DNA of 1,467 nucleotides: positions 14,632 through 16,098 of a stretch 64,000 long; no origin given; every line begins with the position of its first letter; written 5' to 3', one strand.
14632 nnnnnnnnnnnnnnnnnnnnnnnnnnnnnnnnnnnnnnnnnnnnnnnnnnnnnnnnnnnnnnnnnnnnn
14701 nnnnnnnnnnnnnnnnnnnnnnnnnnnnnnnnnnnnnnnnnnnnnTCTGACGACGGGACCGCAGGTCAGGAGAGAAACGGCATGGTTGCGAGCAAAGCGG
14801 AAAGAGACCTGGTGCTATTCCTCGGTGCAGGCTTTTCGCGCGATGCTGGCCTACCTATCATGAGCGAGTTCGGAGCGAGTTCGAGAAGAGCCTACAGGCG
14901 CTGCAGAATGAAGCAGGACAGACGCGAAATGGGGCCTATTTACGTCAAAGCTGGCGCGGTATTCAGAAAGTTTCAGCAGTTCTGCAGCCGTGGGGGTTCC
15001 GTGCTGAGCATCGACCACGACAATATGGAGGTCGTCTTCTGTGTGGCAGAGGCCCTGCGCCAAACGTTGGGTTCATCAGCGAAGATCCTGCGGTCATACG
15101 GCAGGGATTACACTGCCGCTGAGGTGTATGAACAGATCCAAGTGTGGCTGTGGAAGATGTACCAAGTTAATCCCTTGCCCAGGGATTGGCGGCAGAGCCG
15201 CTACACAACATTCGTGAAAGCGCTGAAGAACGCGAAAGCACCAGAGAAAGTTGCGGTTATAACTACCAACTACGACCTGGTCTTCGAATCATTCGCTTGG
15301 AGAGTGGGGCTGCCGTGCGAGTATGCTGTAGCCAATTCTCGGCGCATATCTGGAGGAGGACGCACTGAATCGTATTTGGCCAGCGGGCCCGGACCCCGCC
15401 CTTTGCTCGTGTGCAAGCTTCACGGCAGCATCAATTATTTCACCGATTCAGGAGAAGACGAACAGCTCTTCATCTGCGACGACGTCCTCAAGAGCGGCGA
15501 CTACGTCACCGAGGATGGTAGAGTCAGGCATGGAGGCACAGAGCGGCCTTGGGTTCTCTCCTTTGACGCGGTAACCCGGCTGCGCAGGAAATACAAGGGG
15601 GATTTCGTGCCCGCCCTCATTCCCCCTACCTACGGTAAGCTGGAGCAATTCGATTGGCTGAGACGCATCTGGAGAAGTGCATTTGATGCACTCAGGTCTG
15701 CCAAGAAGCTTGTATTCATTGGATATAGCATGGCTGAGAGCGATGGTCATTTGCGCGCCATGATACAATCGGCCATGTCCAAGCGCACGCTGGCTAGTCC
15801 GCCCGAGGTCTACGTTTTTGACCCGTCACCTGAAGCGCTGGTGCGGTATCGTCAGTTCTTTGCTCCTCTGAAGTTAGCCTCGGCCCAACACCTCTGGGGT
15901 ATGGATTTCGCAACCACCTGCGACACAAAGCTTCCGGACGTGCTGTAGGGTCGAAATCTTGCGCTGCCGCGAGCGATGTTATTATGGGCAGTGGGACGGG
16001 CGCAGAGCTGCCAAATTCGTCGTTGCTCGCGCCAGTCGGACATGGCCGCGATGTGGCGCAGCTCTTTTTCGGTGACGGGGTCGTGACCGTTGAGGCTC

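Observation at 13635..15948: Two-gene TIR + SIR2-only module with its own promoter: Thoeris-like defence candidate with non-canonical architecture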

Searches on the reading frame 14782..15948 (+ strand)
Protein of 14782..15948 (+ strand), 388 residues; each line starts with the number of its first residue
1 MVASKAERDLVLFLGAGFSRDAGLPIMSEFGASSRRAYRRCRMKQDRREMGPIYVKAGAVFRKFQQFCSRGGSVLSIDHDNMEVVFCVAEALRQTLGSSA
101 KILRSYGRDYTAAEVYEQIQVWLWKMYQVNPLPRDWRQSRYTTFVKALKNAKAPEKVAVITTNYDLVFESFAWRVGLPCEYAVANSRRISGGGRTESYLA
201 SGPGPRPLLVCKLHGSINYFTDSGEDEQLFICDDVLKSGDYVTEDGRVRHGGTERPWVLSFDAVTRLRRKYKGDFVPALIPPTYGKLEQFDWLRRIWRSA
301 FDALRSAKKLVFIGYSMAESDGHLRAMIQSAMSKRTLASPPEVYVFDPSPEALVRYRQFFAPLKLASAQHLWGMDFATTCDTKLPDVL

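Call 4: search_protein_families(library=pfam, proteins=[window:14782-15948:+], max_evalue=0.01)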
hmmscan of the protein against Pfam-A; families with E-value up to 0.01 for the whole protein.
window:14782-15948:+ (388 aa): 1 family
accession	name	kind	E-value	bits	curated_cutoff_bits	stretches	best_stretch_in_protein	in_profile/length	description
PF13289.12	SIR2_2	-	5.3e-12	46.5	24.5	1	158-351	2-124/141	SIR2-like domain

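Call 5: search_protein_families(library=padloc, proteins=[window:14782-15948:+], max_evalue=0.01)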
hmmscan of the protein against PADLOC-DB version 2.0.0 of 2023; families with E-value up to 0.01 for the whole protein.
window:14782-15948:+ (388 aa): 15 families
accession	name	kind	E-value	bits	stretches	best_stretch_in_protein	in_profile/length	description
PDLC04087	SIR2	-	8.4e-12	42.6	1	152-226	128-203/343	-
PDLC02408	Aga_SIR2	-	6.5e-09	33.3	1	134-227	127-210/343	Class II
PDLC04081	SIR2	-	2e-07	28.5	1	143-221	122-210/345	-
PDLC04082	SIR2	-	2.6e-06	24.6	0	137-170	111-142/345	-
PDLC04084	SIR2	-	2.9e-06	24.8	1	10-176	43-199/414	-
PDLC04093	SIR2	-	9e-06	22.9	1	76-170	76-165/395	-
PDLC02414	Aga_SIR2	-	2.7e-05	21.6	1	135-223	99-178/313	-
PDLC04096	SIR2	-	4.7e-05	21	0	153-225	19-90/230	-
PDLC04094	SIR2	-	5.4e-05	20.5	1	137-224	130-215/399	-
PDLC04078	SIR2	-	0.00021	19.1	1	270-334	41-105/171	-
PDLC04088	SIR2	-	0.00026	18.2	0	155-223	172-238/390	-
PDLC04089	SIR2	-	0.0024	15.2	0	150-170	99-120/336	-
PDLC04090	SIR2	-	0.0031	14.8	0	83-179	114-212/426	-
PDLC04961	PDC-S21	-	0.0033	14.7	0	303-336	256-289/336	-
PDLC02419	Aga_SIR2-PNTD1-PNTD2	-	0.0071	13.1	0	7-50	5-48/558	Class I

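Call 8: search_protein_families(library=ncbifam, proteins=[window:14782-15948:+], max_evalue=0.01)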
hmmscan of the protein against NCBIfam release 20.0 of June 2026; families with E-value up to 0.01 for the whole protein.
window:14782-15948:+ (388 aa): 0 families

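Call 9: find_homologous_proteins(query=window:14782-15948:+)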
Query window:14782-15948:+ (388 aa): 329 proteins with E <= 0.001 among 6614 candidates; the best 120 are listed.
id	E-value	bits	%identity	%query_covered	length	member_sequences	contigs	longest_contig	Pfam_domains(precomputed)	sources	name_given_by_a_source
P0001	8.6e-265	896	100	100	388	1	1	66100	PF13289.13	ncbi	-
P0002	7.1e-143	494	56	100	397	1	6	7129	PF13289.13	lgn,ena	-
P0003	3.1e-89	318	44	100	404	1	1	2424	PF13289.13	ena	-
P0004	6.5e-86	307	41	100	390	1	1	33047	PF13289.13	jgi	jgi:SIR2-like protein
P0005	1.5e-82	296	39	99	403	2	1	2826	PF13289.13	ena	-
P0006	1.3e-81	293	40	95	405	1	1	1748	PF13289.13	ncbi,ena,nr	ncbi:SIR2 family protein [bacterium]|nr:SIR2 family protein [bacterium]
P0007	5.1e-80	287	38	92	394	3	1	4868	PF13289.13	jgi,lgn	jgi:NAD-dependent SIR2 family protein deacetylase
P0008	1.0e-79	286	40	92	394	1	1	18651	PF13289.13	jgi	jgi:NAD-dependent SIR2 family protein deacetylase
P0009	1.5e-79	286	37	100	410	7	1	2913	PF13289.13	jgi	-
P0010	1.9e-79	285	38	99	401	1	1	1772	PF13289.13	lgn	-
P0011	8.5e-79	283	38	99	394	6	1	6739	PF13289.13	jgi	-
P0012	9.0e-79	283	39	94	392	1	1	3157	PF13289.13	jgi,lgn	jgi:hypothetical protein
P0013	2.0e-78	282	39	93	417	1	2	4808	PF13289.13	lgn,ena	-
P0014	2.6e-78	282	40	100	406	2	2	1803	PF13289.13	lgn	-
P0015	8.0e-78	280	51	70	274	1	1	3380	PF13289.13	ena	-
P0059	1.1e-69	253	35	99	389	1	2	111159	PF13289.13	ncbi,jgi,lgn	jgi:hypothetical protein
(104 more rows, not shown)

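Call 12: find_encoding_contigs(protein=P0004, flank=6000, max_places=3)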
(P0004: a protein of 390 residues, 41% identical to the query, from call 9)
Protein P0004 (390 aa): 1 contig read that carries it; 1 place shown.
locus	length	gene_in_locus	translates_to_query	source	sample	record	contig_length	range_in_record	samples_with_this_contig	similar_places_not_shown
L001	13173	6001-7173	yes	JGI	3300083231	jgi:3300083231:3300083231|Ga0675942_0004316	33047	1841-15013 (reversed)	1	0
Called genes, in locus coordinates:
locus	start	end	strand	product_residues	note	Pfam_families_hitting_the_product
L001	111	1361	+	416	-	PF13204:Apiosidase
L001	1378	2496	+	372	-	PF24981:Beta-prop_ATRN-LZTR1 (faint), PF24681:Kelch_KLHDC2_KLHL20_DRC7 (weak), PF13415:Beta-prop_FBX42 (faint)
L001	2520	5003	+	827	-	PF07646:Kelch_2 (faint), PF13415:Beta-prop_FBX42, PF24681:Kelch_KLHDC2_KLHL20_DRC7, PF24981:Beta-prop_ATRN-LZTR1 (weak)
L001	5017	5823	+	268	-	PF01261:AP_endonuc_2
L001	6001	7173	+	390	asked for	PF13289:SIR2_2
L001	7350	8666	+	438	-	PF24681:Kelch_KLHDC2_KLHL20_DRC7 (weak), PF24981:Beta-prop_ATRN-LZTR1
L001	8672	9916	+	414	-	PF13415:Beta-prop_FBX42 (faint), PF24981:Beta-prop_ATRN-LZTR1 (faint), PF24681:Kelch_KLHDC2_KLHL20_DRC7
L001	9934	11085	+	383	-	PF09224:DUF1961 (weak)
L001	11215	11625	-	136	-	-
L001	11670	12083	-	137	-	-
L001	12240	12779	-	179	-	PF10077:DUF2314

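Call 13: find_encoding_contigs(protein=P0059, flank=6000, max_places=3)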
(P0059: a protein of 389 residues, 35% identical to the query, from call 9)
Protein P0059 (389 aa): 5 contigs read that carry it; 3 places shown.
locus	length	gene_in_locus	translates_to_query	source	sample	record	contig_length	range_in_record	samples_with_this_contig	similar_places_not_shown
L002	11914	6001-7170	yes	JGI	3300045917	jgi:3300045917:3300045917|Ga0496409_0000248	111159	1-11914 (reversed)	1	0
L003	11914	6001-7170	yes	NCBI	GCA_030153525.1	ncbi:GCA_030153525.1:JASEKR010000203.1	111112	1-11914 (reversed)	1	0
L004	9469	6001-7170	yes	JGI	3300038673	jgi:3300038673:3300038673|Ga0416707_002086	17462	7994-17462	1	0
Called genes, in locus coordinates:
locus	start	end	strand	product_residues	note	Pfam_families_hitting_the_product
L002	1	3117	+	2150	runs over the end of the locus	-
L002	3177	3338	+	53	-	-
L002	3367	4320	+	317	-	-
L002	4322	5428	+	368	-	-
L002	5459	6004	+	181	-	-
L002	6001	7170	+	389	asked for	PF13289:SIR2_2 (faint)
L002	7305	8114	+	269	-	-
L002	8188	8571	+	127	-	-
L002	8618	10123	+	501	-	PF13482:RNase_H_2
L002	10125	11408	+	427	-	PF14020:DUF4236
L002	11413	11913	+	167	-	?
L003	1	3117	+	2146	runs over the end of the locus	-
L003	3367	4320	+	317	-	-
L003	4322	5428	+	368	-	-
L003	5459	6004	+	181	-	-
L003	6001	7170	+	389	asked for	PF13289:SIR2_2 (faint)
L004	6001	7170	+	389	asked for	PF13289:SIR2_2 (faint)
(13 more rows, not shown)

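Call 15: find_encoding_contigs(protein=P0002, flank=6000, max_places=4)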
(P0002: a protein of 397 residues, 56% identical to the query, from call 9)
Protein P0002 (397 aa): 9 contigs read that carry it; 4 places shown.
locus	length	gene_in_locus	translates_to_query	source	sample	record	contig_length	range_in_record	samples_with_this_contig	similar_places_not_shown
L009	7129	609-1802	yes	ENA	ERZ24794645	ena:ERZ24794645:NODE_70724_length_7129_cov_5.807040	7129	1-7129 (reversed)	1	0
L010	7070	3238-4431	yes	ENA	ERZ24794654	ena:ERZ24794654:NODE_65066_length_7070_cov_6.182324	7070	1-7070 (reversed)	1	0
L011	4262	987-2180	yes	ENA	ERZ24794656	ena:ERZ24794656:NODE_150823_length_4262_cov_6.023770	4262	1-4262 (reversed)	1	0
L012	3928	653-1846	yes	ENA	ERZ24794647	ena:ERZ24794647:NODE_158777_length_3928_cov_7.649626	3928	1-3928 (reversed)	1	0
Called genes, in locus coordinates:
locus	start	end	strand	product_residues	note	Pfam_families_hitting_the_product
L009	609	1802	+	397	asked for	PF13289:SIR2_2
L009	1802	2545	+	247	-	PF07505:DUF5131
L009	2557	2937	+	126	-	-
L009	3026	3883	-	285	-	PF03412:Peptidase_C39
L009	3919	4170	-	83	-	-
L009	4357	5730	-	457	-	PF07494:Reg_prop (faint)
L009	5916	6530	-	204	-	-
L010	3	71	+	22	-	?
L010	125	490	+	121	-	PF05635:23S_rRNA_IVP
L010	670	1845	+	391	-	PF01855:POR_N, PF02780:Transketolase_C, PF17147:PFOR_II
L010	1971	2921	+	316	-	PF02775:TPP_enzyme_C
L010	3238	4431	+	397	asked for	PF13289:SIR2_2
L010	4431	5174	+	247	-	PF07505:DUF5131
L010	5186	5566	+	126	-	-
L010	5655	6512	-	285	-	PF03412:Peptidase_C39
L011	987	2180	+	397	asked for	PF13289:SIR2_2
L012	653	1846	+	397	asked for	PF13289:SIR2_2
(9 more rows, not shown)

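Call 20: find_related_loci(query=A2, collection=metagenome_contigs, flank=8000)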
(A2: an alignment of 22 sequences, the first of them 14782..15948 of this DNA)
Query A2 (388 aa) in metagenome_contigs; peptide patterns used: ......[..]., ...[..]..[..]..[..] (x = any residue, [..] = any of these).
296 stretches matched a pattern; 123 encode a relative of the query (tblastn E <= 1e-3); the best 80 are kept; 80 distinct loci.
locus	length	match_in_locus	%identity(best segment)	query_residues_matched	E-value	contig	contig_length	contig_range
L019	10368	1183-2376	54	1-388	3e-132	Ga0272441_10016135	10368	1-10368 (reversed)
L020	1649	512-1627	41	3-360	1e-94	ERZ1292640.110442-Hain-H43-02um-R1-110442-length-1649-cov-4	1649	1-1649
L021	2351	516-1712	40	2-388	1e-90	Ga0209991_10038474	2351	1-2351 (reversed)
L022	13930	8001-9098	40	7-363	9e-86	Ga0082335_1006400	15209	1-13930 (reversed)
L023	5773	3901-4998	40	7-363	8e-86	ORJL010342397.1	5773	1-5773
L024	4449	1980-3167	38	1-388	2e-85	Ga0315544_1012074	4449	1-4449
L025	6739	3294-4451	38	3-388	2e-85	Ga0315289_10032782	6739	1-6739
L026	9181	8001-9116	38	2-364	6e-85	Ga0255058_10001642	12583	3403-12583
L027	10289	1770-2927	38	3-388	8e-85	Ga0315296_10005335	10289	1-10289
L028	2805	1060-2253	38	2-388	6e-85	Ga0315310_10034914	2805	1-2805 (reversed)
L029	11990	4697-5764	40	7-364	2e-83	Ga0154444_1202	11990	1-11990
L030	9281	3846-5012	38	1-378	2e-83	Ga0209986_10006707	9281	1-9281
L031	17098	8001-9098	39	1-360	4e-83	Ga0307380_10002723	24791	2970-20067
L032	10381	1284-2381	39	1-360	4e-83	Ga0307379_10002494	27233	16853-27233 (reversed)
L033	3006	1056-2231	35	4-388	2e-84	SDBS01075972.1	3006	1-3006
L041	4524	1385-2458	36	5-361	6e-78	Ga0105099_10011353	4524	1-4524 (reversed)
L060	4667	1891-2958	35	4-360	2e-73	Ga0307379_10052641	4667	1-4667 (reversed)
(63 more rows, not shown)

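Call 24: search_protein_families(library=pfam, proteins=[L025:4517-6154:-, L025:1197-2603:-, L060:1-1770:+, L041:3-1262:+, L027:4984-6564:+, L031:9289-9630:+, L025:2058-2573:+, L009:1802-2545:+, L009:2557-2937:+], max_evalue=0.001)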
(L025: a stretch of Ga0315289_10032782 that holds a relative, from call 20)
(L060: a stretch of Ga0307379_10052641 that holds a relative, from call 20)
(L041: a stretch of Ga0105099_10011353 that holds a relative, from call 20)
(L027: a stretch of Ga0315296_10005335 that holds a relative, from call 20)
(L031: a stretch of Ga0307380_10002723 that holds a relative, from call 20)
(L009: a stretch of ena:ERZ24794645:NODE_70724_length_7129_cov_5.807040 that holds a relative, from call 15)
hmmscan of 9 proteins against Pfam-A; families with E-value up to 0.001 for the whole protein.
L025:4517-6154:- (546 aa): 3 families
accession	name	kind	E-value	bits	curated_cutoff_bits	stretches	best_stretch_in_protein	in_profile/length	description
PF08245.18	Mur_ligase_M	-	1.6e-48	165.7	24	1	115-321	1-199/200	Mur ligase middle domain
PF02875.26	Mur_ligase_C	-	9.2e-31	107.8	28.4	1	374-519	12-127/127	Mur ligase, glutamate ligase domain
PF01225.30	Mur_ligase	-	4.1e-08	33.9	21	1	27-101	5-93/95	Mur ligase family, catalytic domain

L025:1197-2603:- (469 aa): 3 families
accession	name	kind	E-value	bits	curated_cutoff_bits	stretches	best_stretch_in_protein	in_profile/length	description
PF08245.18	Mur_ligase_M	-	1.4e-37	130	24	1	118-296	1-199/200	Mur ligase middle domain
PF02875.26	Mur_ligase_C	-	1.2e-18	68.6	28.4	1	320-447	2-127/127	Mur ligase, glutamate ligase domain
PF01225.30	Mur_ligase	-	5.8e-10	39.8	21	1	34-108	3-95/95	Mur ligase family, catalytic domain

L060:1-1770:+ (590 aa): 4 families
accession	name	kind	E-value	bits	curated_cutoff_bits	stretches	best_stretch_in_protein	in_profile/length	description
PF07669.17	Eco57I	-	4.6e-46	157.5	25.3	1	31-222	2-171/171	Eco57I restriction-modification methylase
PF02384.22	N6_Mtase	-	2.2e-07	31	20.4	1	121-240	122-236/311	N-6 DNA Methylase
PF12950.13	TaqI_C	-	3.9e-05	24.3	26.5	1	413-513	35-118/118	TaqI-like C-terminal specificity domain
PF20473.4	MmeI_Mtase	-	0.00019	21.1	27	0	21-150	54-161/259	MmeI, DNA-methyltransferase domain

L041:3-1262:+ (420 aa): 2 families
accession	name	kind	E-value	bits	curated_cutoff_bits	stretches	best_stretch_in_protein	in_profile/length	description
PF12950.13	TaqI_C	-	1e-20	74.6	26.5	1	187-345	1-118/118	TaqI-like C-terminal specificity domain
PF07669.17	Eco57I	-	6.4e-20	72.4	25.3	1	3-69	101-171/171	Eco57I restriction-modification methylase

L027:4984-6564:+ (527 aa): 2 families
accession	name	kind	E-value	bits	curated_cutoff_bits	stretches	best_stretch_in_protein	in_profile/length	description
PF01841.26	Transglut_core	-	5e-22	78.7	23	1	371-479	2-108/108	Transglutaminase-like superfamily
PF13471.12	Transglut_core3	-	7.4e-08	32.8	26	1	404-465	42-97/117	Transglutaminase-like superfamily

L031:9289-9630:+ (114 aa): 0 families

L025:2058-2573:+ (172 aa): 0 families

L009:1802-2545:+ (247 aa): 1 family
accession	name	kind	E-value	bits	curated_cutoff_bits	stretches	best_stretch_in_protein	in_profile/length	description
PF07505.17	DUF5131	-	9.3e-101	336.8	28.9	1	4-234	1-243/243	Protein of unknown function (DUF5131)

L009:2557-2937:+ (126 aa): 0 families

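Call 26: search_solved_structures(query=A2, max_evalue=0.01, show_alignments=2)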
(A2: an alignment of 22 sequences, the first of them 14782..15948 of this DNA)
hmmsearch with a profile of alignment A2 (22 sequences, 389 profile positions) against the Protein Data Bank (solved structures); distinct sequences matched with E-value up to 0.01: 4.
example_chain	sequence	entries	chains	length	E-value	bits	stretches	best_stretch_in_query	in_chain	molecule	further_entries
8yhx_G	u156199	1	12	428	1.2e-06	31.1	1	90-230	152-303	SIR2 family protein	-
8w9l_A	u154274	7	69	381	1.7e-06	30.7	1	136-226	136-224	SIR2-like domain-containing protein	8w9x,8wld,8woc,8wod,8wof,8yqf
9jap_A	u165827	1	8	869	0.00033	23.1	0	264-318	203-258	SIR2-like domain-containing protein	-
8j4u_A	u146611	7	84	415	0.0005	22.5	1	128-231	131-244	SIR2-like domain-containing protein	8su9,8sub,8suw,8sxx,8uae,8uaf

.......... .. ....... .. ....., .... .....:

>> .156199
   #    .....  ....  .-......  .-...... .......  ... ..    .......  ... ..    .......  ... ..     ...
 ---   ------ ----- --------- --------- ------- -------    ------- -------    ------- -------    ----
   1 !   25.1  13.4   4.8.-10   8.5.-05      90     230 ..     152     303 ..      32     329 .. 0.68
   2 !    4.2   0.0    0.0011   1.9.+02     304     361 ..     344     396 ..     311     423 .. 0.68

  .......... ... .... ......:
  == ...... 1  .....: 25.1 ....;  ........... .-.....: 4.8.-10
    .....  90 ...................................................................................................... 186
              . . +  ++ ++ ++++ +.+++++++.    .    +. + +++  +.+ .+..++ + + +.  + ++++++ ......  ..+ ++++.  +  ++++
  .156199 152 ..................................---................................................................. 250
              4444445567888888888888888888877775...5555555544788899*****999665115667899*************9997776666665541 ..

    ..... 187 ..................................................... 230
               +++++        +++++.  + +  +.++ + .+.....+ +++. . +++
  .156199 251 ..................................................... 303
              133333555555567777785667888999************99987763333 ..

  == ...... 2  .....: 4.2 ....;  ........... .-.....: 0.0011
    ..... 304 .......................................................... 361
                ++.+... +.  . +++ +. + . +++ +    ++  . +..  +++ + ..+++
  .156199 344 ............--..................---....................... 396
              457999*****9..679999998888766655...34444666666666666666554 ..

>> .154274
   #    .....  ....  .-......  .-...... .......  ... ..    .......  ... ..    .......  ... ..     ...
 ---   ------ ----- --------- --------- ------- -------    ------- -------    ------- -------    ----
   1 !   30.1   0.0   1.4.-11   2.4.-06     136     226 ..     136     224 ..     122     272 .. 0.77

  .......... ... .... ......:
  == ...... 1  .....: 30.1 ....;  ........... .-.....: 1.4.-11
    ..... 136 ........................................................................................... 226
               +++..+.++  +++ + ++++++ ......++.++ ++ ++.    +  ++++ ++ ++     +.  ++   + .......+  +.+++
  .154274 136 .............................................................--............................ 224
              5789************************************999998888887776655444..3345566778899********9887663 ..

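Call 27: find_encoding_contigs(protein=P0001, flank=10000, max_places=3)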
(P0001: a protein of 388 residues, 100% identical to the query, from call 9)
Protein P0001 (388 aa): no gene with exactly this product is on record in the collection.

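Call 30: list_cluster_members(proteins=[P0001, P0121, P0002])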
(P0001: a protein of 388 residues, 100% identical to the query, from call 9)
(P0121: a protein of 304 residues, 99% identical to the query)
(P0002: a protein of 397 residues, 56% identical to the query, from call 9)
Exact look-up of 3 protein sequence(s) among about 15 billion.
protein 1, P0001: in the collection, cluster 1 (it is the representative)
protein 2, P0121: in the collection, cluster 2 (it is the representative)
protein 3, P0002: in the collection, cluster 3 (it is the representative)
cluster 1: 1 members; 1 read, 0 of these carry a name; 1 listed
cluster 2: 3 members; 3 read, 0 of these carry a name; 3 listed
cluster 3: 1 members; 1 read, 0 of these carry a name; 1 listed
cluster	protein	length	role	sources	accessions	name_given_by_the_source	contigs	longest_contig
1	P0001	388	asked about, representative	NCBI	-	-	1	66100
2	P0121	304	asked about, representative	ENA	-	-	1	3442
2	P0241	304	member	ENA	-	-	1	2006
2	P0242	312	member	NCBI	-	-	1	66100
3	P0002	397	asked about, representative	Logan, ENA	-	-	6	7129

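Call 33: search_protein_families(library=pfam, alignment_id=A3, max_evalue=0.001)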
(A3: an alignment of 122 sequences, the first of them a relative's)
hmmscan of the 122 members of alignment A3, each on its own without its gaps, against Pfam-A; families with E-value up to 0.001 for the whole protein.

A. member 1, L001:5013-5840:+ (276 aa): 0 families

B. families by the number of members that match (of 122 scanned): 82 families (the first 25 are shown)
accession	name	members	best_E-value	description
PF02875.26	Mur_ligase_C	10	1.1e-33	Mur ligase, glutamate ligase domain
PF08245.18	Mur_ligase_M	8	8.4e-49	Mur ligase middle domain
PF01225.30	Mur_ligase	7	9.1e-12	Mur ligase family, catalytic domain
PF12950.13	TaqI_C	5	1e-20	TaqI-like C-terminal specificity domain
PF00118.29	Cpn60_TCP1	3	2.1e-76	TCP-1/cpn60 chaperonin family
PF01420.25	Methylase_S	3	9.2e-49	Type I restriction modification DNA specificity domain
PF01555.25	N6_N4_Mtase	3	2.6e-43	DNA methylase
PF02661.23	Fic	3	2.5e-19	Fic/DOC family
PF06739.17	SBBP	2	2.5e-48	Beta-propeller repeat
PF25778.1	DUF7948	2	1.6e-47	Domain of unknown function (DUF7948)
PF07669.17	Eco57I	2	4.6e-46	Eco57I restriction-modification methylase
PF09195.17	Endonuc-BglII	2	1.1e-21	Restriction endonuclease BglII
PF20797.2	HepT-like_2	2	1.2e-19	HepT-like protein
PF01381.28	HTH_3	2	3.1e-15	Helix-turn-helix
PF13620.12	CarboxypepD_reg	2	2.2e-14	Carboxypeptidase regulatory-like domain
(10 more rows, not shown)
